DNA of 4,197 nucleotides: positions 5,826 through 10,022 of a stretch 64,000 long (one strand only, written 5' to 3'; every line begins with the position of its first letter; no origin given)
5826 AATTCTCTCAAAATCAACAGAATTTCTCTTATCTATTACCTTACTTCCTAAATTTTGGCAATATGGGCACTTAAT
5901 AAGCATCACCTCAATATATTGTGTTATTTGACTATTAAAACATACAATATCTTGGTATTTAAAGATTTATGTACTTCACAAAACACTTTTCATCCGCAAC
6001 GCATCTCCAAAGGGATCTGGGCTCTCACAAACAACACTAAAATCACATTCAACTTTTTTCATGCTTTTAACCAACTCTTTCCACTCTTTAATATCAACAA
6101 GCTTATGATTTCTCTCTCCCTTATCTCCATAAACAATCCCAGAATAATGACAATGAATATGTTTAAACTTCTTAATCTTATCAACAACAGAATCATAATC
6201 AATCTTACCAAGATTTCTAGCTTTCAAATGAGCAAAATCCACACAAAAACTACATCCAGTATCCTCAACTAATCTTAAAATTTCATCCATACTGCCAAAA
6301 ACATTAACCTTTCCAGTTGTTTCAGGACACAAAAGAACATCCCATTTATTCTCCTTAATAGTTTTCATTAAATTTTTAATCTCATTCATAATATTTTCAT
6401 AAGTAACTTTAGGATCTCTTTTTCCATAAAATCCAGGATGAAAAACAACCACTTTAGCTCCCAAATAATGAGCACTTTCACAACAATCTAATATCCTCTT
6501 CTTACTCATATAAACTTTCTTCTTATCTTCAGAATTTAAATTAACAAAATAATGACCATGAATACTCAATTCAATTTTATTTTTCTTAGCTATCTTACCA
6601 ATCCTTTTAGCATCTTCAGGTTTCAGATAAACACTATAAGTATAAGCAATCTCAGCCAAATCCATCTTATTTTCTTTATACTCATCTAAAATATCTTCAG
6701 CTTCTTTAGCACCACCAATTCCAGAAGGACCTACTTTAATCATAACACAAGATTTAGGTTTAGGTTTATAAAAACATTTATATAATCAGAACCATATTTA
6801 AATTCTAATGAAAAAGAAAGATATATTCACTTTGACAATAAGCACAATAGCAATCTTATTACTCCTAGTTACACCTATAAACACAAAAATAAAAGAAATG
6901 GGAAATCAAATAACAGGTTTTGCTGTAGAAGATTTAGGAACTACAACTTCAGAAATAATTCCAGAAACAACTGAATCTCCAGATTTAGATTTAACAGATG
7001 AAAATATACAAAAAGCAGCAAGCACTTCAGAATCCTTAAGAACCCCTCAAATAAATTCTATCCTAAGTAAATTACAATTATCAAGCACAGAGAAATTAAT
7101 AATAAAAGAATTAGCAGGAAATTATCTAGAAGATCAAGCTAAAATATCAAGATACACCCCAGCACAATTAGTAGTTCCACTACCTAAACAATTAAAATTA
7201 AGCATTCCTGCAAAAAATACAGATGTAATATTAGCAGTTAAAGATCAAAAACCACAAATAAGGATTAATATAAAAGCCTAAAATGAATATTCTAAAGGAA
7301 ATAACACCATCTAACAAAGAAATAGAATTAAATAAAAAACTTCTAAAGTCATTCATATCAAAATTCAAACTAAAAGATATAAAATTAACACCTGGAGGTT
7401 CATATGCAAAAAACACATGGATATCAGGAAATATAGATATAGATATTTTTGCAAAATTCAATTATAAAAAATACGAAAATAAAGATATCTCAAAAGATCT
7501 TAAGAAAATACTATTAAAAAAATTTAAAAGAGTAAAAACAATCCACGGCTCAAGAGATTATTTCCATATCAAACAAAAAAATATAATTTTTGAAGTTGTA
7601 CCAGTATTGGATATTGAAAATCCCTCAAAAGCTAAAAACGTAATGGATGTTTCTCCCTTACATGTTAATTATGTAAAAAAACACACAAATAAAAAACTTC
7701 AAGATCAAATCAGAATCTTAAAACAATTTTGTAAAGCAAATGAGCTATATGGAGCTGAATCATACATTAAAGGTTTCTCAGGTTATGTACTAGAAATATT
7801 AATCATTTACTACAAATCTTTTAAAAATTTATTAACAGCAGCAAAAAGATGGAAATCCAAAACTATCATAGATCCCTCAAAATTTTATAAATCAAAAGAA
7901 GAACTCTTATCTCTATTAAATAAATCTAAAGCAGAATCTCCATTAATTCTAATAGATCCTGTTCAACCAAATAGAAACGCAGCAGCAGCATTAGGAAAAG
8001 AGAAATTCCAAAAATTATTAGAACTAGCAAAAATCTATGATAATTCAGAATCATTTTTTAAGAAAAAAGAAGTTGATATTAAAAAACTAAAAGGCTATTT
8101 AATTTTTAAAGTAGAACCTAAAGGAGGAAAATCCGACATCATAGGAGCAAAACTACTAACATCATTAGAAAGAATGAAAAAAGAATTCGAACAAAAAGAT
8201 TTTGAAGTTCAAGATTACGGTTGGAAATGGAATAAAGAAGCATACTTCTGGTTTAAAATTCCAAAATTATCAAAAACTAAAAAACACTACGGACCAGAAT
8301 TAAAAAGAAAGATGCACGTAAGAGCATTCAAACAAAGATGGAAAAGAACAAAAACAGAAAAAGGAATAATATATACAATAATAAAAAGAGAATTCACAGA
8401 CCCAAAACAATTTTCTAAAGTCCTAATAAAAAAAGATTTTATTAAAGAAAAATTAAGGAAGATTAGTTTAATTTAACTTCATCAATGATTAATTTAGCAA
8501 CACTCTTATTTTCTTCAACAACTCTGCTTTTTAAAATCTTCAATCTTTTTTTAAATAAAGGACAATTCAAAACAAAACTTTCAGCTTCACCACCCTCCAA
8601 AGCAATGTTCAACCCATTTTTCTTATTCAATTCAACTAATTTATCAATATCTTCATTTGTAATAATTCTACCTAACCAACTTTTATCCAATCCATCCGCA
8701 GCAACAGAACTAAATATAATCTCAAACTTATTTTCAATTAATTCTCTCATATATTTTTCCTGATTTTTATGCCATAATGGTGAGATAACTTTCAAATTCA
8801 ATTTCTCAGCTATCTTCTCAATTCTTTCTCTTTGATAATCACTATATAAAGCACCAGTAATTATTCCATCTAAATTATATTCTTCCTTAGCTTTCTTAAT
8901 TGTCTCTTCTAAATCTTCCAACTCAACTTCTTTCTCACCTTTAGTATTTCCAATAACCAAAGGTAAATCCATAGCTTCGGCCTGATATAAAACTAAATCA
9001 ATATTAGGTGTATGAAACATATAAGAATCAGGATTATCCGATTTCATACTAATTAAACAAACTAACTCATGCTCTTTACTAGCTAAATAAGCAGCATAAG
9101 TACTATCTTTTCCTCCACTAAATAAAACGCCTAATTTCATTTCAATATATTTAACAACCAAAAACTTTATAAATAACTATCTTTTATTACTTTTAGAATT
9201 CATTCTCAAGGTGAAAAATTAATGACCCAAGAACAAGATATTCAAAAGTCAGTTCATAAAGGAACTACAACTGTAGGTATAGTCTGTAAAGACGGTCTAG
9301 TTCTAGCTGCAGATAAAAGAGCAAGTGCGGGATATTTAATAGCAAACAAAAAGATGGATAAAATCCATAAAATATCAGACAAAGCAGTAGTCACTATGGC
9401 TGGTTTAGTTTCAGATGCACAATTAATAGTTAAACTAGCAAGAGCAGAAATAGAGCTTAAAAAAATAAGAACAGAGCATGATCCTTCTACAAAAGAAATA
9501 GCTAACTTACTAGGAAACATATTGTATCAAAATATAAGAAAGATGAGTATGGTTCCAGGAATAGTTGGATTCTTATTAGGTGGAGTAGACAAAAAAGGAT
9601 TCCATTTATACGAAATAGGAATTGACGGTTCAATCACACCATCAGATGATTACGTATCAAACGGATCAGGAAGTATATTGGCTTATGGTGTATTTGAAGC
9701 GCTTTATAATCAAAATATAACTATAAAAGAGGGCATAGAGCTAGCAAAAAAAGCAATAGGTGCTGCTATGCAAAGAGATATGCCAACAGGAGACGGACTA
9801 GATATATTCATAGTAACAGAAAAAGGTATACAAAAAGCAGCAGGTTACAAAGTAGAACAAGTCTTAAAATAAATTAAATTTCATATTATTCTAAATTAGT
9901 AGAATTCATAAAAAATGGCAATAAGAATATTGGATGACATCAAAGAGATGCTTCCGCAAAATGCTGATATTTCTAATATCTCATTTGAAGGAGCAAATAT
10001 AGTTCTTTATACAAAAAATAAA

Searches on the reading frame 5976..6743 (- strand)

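Call 49: search_protein_families(library=pfam, proteins=[window:5976-6743:-], max_evalue=0.0001)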
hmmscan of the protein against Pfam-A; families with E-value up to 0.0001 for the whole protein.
window:5976-6743:- (255 aa): 2 families
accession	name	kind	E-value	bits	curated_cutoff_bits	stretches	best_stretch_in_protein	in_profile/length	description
PF01261.30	AP_endonuc_2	-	2.1e-25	90.3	31.1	1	21-243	3-231/249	Xylose isomerase-like TIM barrel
PF03851.20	UvdE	-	9.5e-06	25.5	24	1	28-187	72-226/275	UV-endonuclease UvdE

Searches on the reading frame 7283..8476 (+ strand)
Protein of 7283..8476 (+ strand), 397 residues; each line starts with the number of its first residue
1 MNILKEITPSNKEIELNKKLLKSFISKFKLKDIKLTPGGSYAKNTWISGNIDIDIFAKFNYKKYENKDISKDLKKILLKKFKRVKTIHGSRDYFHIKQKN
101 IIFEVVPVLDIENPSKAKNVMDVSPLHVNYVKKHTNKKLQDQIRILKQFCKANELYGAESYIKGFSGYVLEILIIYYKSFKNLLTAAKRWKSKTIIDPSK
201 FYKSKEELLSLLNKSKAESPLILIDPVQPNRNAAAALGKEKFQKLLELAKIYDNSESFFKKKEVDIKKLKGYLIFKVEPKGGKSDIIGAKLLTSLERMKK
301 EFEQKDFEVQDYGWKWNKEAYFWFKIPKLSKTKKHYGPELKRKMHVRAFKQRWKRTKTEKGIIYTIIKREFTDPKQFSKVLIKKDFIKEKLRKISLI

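Call 49: search_protein_families(library=pfam, proteins=[window:7283-8476:+], max_evalue=0.0001)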
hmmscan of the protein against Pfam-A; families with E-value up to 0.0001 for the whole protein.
window:7283-8476:+ (397 aa): 4 families
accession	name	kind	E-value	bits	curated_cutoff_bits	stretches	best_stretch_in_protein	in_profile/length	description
PF09249.16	tRNA_NucTransf2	-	8.9e-34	116.6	27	1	141-258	1-111/113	tRNA nucleotidyltransferase, second domain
PF21133.2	CAA_C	-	3.5e-07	30.4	22.2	1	285-377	18-115/144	CCA-adding enzyme, C-terminal domain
PF01909.29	NTP_transf_2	-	3.2e-06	27.9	21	1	18-122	2-88/93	Nucleotidyltransferase domain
PF18144.7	SMODS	-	5.3e-06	27.2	26.5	1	14-110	24-132/164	Second Messenger Oligonucleotide or Dinucleotide Synthetase domain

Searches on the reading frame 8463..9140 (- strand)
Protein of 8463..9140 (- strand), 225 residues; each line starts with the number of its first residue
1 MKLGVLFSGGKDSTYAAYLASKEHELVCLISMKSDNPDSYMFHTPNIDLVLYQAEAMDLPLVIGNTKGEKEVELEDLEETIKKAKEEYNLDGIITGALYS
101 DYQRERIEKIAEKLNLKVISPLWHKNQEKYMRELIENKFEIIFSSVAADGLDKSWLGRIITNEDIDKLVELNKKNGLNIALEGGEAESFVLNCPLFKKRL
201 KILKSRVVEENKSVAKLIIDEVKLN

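Call 50: search_protein_families(library=pfam, proteins=[window:8463-9140:-], max_evalue=0.0001)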
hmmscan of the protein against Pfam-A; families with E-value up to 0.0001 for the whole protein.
window:8463-9140:- (225 aa): 2 families
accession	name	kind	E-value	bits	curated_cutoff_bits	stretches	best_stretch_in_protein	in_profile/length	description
PF01902.24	Diphthami_syn_2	-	2e-69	233.9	23.2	1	1-213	1-209/219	Diphthamide synthase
PF24167.1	DUF7411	-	2.4e-05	24.4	28.7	0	1-40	1-39/194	Family of unknown function (DUF7411)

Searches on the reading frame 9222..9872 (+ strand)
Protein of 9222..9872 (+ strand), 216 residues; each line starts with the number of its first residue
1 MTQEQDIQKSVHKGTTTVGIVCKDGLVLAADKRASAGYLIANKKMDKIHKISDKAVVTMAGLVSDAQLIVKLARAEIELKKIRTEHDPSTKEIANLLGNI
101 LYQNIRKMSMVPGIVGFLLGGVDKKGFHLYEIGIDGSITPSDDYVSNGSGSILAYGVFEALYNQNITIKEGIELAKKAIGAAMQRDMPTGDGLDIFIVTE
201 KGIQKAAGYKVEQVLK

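Call 50: search_protein_families(library=pfam, proteins=[window:9222-9872:+], max_evalue=0.0001)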
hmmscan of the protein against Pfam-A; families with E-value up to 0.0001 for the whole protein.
window:9222-9872:+ (216 aa): 1 family
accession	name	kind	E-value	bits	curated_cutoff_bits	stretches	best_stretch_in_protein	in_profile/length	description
PF00227.31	Proteasome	-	2.5e-51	174.5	22.4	1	11-198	1-189/189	Proteasome subunit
